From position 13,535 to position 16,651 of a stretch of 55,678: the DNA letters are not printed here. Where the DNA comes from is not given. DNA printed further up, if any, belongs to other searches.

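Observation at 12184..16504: Candidate undescribed two-gene system: acidic 502-aa protein translationally coupled to a RapA-like SNF2 ATPase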

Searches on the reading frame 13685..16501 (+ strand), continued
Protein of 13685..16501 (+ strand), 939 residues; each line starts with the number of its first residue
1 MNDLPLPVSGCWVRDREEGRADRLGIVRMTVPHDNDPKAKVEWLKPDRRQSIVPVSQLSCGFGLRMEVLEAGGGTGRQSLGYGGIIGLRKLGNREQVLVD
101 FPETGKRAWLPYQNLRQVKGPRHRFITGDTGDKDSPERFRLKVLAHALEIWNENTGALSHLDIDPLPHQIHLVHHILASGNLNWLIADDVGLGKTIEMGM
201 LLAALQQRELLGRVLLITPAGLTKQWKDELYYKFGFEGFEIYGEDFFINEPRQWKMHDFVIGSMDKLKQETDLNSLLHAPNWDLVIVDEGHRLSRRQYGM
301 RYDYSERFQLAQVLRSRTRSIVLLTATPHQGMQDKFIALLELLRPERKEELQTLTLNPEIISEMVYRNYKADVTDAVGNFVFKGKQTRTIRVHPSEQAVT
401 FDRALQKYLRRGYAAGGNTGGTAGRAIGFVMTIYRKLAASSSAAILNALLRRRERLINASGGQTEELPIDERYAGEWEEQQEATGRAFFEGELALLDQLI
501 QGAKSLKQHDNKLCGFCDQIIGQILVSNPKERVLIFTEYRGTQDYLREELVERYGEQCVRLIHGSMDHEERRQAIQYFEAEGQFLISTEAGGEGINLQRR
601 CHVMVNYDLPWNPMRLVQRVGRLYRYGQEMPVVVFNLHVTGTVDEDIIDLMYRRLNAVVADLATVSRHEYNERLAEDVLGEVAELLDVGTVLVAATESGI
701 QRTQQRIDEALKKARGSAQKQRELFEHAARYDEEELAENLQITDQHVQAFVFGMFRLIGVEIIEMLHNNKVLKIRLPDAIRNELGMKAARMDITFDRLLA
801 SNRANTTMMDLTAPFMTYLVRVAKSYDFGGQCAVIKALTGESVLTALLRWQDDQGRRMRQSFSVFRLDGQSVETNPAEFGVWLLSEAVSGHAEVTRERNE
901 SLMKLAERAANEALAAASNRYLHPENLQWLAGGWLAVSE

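Call 40: find_related_loci(query=A4, collection=genome_contigs, flank=10000)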
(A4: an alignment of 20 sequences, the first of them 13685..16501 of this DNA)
Query A4 (939 aa) in genome_contigs; peptide patterns used: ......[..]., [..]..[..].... (x = any residue, [..] = any of these).
242 stretches matched a pattern; 120 encode a relative of the query (tblastn E <= 1e-3); the best 80 are kept; 80 distinct loci.
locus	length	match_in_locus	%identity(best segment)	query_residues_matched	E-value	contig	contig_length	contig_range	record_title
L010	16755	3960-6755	59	6-935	0e+0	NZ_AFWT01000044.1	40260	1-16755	Thiorhodococcus drewsii AZ1 ctg165, whole genome shotgun sequence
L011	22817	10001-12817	56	1-935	0e+0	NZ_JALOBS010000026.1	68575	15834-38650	MAG: Methylomonas sp. isolate SO_2017_LW3 bin 4 NODE_805_length_68575_cov_1.800359_LW162_2017, whole genome shotgun sequ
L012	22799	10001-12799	58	8-934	0e+0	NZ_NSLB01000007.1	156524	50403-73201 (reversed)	Pseudomonas sp. HAR-UPW-AIA-41 NODE_7_length_156524_cov_144.486_ID_13, whole genome shotgun sequence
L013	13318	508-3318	57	8-938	0e+0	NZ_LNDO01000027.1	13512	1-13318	MAG: Pseudomonas sp. Ga0074129 Ga0074129_1025.1, whole genome shotgun sequence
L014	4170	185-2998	56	1-935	0e+0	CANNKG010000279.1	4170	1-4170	MAG: Methylococcaceae bacterium isolate ZH-Oct18-51 genome assembly, contig: ZH-Oct18-C28593, whole genome shotgun seque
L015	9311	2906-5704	58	8-934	0e+0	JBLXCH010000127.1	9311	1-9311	MAG: Motiliproteus sp. isolate ES15-01 S15maxbin-out.010RE.5K@127, whole genome shotgun sequence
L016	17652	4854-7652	58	8-934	0e+0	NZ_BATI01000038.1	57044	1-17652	Aquipseudomonas alcaligenes NBRC 14159, whole genome shotgun sequence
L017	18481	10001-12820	58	1-934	0e+0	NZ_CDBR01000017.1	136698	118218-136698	Aeromonas allosaccharophila strain CECT 4199 CDBR01000017, whole genome shotgun sequence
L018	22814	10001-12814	57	8-939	0e+0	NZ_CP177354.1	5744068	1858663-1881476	Pokkaliibacter plantistimulans strain L1E11 chromosome, complete genome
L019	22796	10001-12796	59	8-934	0e+0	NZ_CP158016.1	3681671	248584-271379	Pseudaeromonas sp. ZJS20 chromosome, complete genome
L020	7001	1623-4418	59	6-935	0e+0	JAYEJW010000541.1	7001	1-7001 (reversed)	MAG: Pseudomonadota bacterium isolate MAG153 MAG153_541, whole genome shotgun sequence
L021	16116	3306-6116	58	2-935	0e+0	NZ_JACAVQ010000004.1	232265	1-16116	Aliidiomarina indica strain SW123 4, whole genome shotgun sequence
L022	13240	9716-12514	58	6-935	0e+0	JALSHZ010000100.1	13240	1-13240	MAG: Gammaproteobacteria bacterium isolate 354-166_metabat2_scaf2bin.003 354-166_scaffold_4688_c1, whole genome shotgun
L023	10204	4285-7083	57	8-934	0e+0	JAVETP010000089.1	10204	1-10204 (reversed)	MAG: Pseudomonas sp. isolate BF1_99 scaffold_9704_c1_biofilm_2017, whole genome shotgun sequence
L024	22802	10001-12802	58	6-936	0e+0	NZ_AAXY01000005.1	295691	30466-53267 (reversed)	Marinobacter sp. ELB17 1101232001226, whole genome shotgun sequence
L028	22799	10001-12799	58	6-935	0e+0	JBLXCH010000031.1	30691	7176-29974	MAG: Motiliproteus sp. isolate ES15-01 S15maxbin-out.010RE.5K@31, whole genome shotgun sequence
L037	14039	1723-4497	54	6-935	0e+0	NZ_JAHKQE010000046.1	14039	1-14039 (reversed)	Amphritea atlantica strain C1R06 C1R06_C1R06_contig_39, whole genome shotgun sequence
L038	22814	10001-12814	57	1-935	0e+0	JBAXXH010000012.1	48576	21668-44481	MAG: Methylococcaceae bacterium isolate ELA734 MAG734_12, whole genome shotgun sequence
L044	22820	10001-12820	52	6-935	0e+0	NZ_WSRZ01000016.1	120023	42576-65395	Shewanella litoralis strain JCM 32306 NODE_16_length_120023_cov_105.962760, whole genome shotgun sequence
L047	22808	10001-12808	51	4-936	0e+0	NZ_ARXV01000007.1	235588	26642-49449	Alcanivorax nanhaiticus strain 19-m-6 contig7, whole genome shotgun sequence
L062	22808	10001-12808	51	1-933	0e+0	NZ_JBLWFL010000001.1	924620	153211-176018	Microbulbifer sp. SA54 contig_1, whole genome shotgun sequence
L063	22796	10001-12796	49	4-934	0e+0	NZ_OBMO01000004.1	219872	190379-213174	Alloalcanivorax xenomutans strain JC109, whole genome shotgun sequence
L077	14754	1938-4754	53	6-934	0e+0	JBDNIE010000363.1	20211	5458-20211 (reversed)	MAG: Halioglobus sp. isolate concoct.55.ELB k141_1402229, whole genome shotgun sequence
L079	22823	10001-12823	48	1-927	0e+0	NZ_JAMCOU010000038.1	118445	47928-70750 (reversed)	Acinetobacter amyesii strain ANC 5579 2, whole genome shotgun sequence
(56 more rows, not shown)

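Call 46: search_protein_families(library=padloc, proteins=[L038:12842-15619:+, L012:15861-18995:+, L047:8126-8779:+, L012:19376-21610:+, L077:9901-11763:+, L062:2437-5556:-, L063:12933-13841:+, L079:12916-15096:-, L044:12856-14514:+], max_evalue=0.00001)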
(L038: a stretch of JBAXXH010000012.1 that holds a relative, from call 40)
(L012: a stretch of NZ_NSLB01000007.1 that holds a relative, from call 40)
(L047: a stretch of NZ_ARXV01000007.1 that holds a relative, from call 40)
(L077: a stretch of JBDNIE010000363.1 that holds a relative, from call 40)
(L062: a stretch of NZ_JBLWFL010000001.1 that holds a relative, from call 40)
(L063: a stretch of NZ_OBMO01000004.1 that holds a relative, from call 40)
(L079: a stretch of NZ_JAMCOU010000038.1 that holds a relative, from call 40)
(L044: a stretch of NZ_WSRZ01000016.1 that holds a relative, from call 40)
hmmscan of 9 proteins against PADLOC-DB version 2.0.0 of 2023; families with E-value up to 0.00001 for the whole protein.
L038:12842-15619:+ (926 aa): 29 families (the best 25 are shown)
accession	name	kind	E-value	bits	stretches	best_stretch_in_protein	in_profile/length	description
PDLC03632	MTase_III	-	7.3e-149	495.6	2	101-591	70-589/983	Type III methyltransferase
PDLC03636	MTase_III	-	7.8e-37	125.3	2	249-373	86-204/575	Type III methyltransferase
PDLC03354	MTase_II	-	1.9e-36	124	1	182-542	61-385/425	Type II methyltransferase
PDLC03644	MTase_III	-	1.6e-32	110.9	1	181-567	38-423/542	Type III methyltransferase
PDLC03635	MTase_III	-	1e-26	91.8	1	180-524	217-557/708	Type III methyltransferase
PDLC03634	MTase_III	-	4e-26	90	1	182-512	95-423/621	Type III methyltransferase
PDLC03638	MTase_III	-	5.5e-26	89.1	1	259-525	429-663/816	Type III methyltransferase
PDLC03633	MTase_III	-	1.9e-25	87.6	2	121-336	33-228/616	Type III methyltransferase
PDLC03339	MTase_II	-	1.1e-24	85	2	182-347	4-146/399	Type II methyltransferase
PDLC03300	MTase_II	-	5.6e-22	76.2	2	182-344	12-170/302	Type II methyltransferase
PDLC03641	MTase_III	-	6.1e-22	75.9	1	182-513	105-426/657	Type III methyltransferase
PDLC03371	MTase_II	-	1e-21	75.7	2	452-541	172-254/260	Type II methyltransferase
PDLC03216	MTase_II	-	9.6e-16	55.7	1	475-540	191-256/364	Type II methyltransferase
PDLC03637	MTase_III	-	3.8e-15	53.5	1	181-338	121-265/513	Type III methyltransferase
PDLC03299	MTase_II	-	4.4e-15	54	1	444-542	159-260/296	Type II methyltransferase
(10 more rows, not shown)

L012:15861-18995:+ (1045 aa): 2 families
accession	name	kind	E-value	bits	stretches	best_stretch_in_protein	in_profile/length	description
PDLC03648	REase_III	-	6.3e-10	35.8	0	630-676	308-354/871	Type III restriction enzyme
PDLC03650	REase_III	-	1.9e-06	24.6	0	937-1031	793-887/898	Type III restriction enzyme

L047:8126-8779:+ (218 aa): 0 families

L012:19376-21610:+ (745 aa): 10 families
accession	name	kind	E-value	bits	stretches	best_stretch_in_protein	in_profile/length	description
PDLC03921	MkoA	-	1.8e-23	80.3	2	10-147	9-147/1607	-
PDLC02513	PglW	-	7.5e-22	74.5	2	2-153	3-153/1413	PglW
PDLC02512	PglW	-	1.8e-19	67.2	1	15-253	17-268/1403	PglW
PDLC03920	MkoA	-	2.8e-13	47.1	1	413-655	7-282/1112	-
PDLC04042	PD-T4-6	-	1.1e-10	39.7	1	411-543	5-143/292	-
PDLC04138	mad6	-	1.5e-10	38.6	1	405-543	41-187/659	mads_6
PDLC04053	PD-T4-6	-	2.9e-08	31.5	1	415-549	9-152/311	-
PDLC04060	PD-T4-6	-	1.9e-07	28.4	1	410-543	3-142/486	-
PDLC04044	PD-T4-6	-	1e-06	26.2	1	421-542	38-171/372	-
PDLC04057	PD-T4-6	-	8.5e-06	23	0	410-542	3-141/443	-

L077:9901-11763:+ (621 aa): 4 families
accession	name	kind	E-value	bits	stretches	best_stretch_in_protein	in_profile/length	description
PDLC02583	DrmB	-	4.8e-74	248.5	1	88-600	92-603/606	DrmB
PDLC02584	DrmB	-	5.1e-64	214.8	1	170-602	14-434/445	DrmB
PDLC02579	DrmB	-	6.6e-49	164.5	1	379-610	68-313/314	DrmB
PDLC02582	DrmB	-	8.5e-12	42.4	1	473-602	522-636/649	DrmB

L062:2437-5556:- (1040 aa): 11 families
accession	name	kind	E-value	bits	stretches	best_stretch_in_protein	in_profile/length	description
PDLC02575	DrmA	-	1.1e-218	726.1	2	614-1035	390-826/837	DrmA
PDLC02571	DrmA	-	2.4e-211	702.5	3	615-1030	845-1275/1282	DrmA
PDLC02567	DrmA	-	4.3e-143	476.3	2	616-1040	1276-1725/1750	DrmA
PDLC02577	DrmA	-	6.8e-105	349.8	2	616-1036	229-675/697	DrmA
PDLC02568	DrmA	-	1.8e-92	308.9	2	617-970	149-524/611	DrmA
PDLC02576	DrmA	-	2.9e-49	165.7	3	332-612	447-726/1235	DrmA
PDLC02574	DrmA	-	4.6e-39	132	1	813-1039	31-254/269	DrmA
PDLC02896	DpdJ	-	2.6e-12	43.3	1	397-639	163-389/1487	DpdJ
PDLC02893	DpdJ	-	5.1e-06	22.7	0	818-889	591-660/876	DpdJ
PDLC02569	DrmA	-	6.2e-06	22.3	0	809-912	820-926/1095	DrmA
PDLC02573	DrmA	-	8.1e-06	22.1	0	617-904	589-878/1018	DrmA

L063:12933-13841:+ (303 aa): 6 families
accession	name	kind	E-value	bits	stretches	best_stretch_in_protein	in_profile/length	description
PDLC03657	mREase_IV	-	5.7e-85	283.4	1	1-302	1-316/317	Type IV methyl-directed restriction enzyme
PDLC04796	PDC-S02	-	9.9e-22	75.4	1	127-303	211-382/390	-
PDLC04819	PDC-S02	-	3e-19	67.5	1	122-280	163-309/334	-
PDLC04806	PDC-S02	-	5.3e-17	60.1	1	137-279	163-302/324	-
PDLC03663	mREase_IV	-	4.3e-14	50.1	1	157-283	410-528/544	Type IV methyl-directed restriction enzyme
PDLC04815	PDC-S02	-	3.9e-10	37.6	1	119-288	165-331/346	-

L079:12916-15096:- (727 aa): 2 families
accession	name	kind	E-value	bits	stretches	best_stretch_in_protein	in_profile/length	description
PDLC03202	Helicase_II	-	5.3e-47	158.5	1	12-713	12-611/621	Type II helicase domain protein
PDLC02205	MzaC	-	6.2e-20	68.7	1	152-508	285-648/952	-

L044:12856-14514:+ (553 aa): 5 families
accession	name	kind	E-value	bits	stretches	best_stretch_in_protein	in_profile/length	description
PDLC03813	RTasNERD-Hel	-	3.3e-52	176.3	1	11-522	13-509/519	DRT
PDLC01087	C3a187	-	4.9e-10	36.8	0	406-523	427-542/559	NERD+UvrD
PDLC02350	AbiO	-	6.8e-10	36.3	1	212-340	178-295/468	AbiO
PDLC02372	Nhi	-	6.7e-09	32.9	1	212-377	182-335/470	-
PDLC00138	GajB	-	4e-07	27.1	0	486-534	529-577/581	UrvD helicase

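Call 51: search_solved_structures(query=A4, max_evalue=1e-10)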
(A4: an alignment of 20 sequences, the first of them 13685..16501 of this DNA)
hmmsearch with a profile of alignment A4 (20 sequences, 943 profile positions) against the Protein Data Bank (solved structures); distinct sequences matched with E-value up to 1e-10: 74 (the best 60 are shown).
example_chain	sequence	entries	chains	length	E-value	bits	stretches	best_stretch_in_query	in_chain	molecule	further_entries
8so8_A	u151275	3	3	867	3.1e-41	144.4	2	158-351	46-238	RNA polymerase-associated protein RapA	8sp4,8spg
6bog_A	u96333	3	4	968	3.7e-41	144.1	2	160-351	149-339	RNA polymerase-associated protein RapA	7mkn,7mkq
7m8e_F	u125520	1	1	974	3.7e-41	144.1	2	160-351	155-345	RNA polymerase-associated protein RapA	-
4s20_K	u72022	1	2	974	3.8e-41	144.1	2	160-351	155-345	RNA polymerase-associated protein RapA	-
8t0l_F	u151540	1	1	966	3e-40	141.1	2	136-351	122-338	RNA polymerase-associated protein RapA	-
6jyl_K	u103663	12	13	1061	6.2e-28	100.4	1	511-684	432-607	ISWI chromatin-remodeling complex ATPase ISW1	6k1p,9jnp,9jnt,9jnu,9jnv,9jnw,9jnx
6iro_L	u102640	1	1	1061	6.2e-28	100.4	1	511-684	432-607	ISWI chromatin-remodeling complex ATPase ISW1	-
7x3t_V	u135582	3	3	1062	6.2e-28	100.4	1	511-684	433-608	ISWI chromatin-remodeling complex ATPase ISW1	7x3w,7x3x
9lj2_K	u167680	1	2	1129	7.5e-28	100.1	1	511-684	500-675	ISWI chromatin-remodeling complex ATPase ISW1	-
7ux9_P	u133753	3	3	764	2.1e-26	95.3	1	520-661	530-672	ATP-dependent DNA helicase DDM1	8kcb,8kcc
8wh5_K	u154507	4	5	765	2.2e-26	95.3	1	520-661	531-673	ATP-dependent DNA helicase DDM1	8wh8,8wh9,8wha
8j90_K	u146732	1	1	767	2.2e-26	95.3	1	520-661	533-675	ATP-dependent DNA helicase DDM1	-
8skz_A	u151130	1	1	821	2.6e-26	95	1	520-661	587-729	ATP-dependent DNA helicase DDM1,Lymphoid-specific helicase chimera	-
1z63_A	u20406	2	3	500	4.2e-25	91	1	521-654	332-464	Helicase of the snf2/rad54 family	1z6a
5jxr_A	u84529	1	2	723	4.3e-23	84.3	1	518-684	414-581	Chromatin-remodeling complex ATPase-like protein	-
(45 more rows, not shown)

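Call 54: search_dna_similar(query=window:13685-16501:+, collection=plasmids, mode=protein, max_evalue=1e-50, max_rows=15)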
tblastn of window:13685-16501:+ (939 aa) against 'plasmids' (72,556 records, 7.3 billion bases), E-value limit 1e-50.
Records with a match: 4; places in all: 4; records where one place covers at least 80% of the query: 3.
Best place of each record, by identity: <60% 4.
By first word of the organism name: Deinococcus 2; Nitrosococcus 1; Acinetobacter 1.
By predicted mobility (MOB-suite, as given by PLSDB): non-mobilizable 3; mobilizable 1.
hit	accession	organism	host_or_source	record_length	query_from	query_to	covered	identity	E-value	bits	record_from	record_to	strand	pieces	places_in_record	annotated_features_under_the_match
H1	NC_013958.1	Nitrosococcus halophilus Nc 4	-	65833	6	935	99%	54.0%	0e+0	879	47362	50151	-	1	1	helicase-related protein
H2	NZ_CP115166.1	Deinococcus aquaticus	Freshwater stream system, activated ...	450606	6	888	94%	47.3%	0e+0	685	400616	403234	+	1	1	DEAD/DEAH box helicase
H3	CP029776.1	Deinococcus actinosclerus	mixed culture,wastewater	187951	6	888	94%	47.1%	0e+0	663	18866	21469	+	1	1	helicase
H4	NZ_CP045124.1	Acinetobacter indicus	cow,cow feces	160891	488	754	28%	50.9%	4e-77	283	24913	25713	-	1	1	none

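Call 55: search_dna_similar(query=window:13685-16501:+, collection=phages, mode=protein, max_evalue=1e-30, max_rows=10)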
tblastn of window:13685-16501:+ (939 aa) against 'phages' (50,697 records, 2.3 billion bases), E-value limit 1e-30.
No match.

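Call 57: get_annotated_region(hit=H1, flank=9000)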
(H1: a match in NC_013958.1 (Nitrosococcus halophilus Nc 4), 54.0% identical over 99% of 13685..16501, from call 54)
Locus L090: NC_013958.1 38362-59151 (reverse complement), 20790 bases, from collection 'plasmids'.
description: Nitrosococcus halophilus Nc 4 plasmid pNHAL01, complete sequence
organism: Nitrosococcus halophilus Nc 4 (NCBI taxid 472759)
taxonomy: Bacteria; Pseudomonadota; Gammaproteobacteria; Chromatiales; Chromatiaceae; Nitrosococcus; Nitrosococcus halophilus; Nitrosococcus halophilus Nc 4
host: -; source: -; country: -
typing (MOB-suite, as given by PLSDB): non-mobilizable; replicon rep_cluster_1655
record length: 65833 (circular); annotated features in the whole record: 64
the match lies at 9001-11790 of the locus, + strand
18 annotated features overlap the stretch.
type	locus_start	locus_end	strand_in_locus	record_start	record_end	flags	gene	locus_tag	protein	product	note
CDS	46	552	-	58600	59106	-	-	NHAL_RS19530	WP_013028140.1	hypothetical protein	-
CDS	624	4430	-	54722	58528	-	dsr1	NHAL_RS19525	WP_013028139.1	anti-phage defense-associated sirtuin Dsr1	-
CDS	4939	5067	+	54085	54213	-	-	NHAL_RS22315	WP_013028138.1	hypothetical protein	-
CDS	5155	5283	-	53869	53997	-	-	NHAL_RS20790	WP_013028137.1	reverse transcriptase N-terminal domain-containing protein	-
CDS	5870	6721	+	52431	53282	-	-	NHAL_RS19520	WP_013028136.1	hypothetical protein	-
CDS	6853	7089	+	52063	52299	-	-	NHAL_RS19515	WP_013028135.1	putative molybdenum carrier protein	-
CDS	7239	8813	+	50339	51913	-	-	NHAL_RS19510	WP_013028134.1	hypothetical protein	-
CDS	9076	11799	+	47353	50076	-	-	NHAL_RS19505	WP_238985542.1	helicase-related protein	-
CDS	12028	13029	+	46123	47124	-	-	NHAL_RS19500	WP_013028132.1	M20/M25/M40 family metallo-hydrolase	-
CDS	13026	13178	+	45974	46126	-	-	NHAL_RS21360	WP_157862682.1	hypothetical protein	-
CDS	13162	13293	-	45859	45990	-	-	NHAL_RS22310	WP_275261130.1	hypothetical protein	-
CDS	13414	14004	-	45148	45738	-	-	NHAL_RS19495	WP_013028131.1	hypothetical protein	-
CDS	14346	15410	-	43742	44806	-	-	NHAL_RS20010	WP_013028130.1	HNH endonuclease signature motif containing protein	-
CDS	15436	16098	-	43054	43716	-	-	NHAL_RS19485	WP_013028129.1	hypothetical protein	-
CDS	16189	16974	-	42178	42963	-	-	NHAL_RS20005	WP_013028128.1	nucleotide-binding protein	-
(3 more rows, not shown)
